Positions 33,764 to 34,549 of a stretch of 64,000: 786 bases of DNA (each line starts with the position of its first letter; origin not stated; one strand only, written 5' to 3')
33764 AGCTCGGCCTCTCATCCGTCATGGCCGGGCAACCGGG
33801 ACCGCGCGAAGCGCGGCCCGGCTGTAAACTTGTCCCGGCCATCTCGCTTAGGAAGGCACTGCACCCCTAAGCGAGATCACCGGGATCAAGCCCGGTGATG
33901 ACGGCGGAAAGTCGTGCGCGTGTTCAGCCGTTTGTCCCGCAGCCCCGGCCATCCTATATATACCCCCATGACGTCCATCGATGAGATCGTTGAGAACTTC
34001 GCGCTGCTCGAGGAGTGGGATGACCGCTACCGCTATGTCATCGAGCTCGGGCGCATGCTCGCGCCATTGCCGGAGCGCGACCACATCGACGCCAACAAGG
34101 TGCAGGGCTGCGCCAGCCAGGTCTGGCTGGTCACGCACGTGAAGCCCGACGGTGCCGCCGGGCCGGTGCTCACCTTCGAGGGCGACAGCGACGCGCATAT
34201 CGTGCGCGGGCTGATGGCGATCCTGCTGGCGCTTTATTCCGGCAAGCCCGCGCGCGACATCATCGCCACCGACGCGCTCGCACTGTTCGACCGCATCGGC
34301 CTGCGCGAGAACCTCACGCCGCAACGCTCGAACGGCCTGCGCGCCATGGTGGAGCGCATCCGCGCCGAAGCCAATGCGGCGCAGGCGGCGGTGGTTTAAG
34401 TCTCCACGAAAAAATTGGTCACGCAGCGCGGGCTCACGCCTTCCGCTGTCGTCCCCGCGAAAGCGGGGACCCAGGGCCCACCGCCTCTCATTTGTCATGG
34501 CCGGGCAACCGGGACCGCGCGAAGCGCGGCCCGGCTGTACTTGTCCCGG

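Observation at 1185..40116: At least 13 conserved genes are broken by single-nucleotide frameshifts, all in the first 40 kb and none in the last 24 kb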

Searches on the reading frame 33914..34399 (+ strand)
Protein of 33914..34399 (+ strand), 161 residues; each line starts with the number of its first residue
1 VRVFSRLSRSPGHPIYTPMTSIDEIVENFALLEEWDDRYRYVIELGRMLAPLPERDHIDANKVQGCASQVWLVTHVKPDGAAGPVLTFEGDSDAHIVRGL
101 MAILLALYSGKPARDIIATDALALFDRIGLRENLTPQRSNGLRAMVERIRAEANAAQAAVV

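Call 7: find_encoding_contigs(protein=window:33914-34399:+, flank=10000, max_places=10)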
Protein window:33914-34399:+ (161 aa): no gene with exactly this product is on record in the collection.
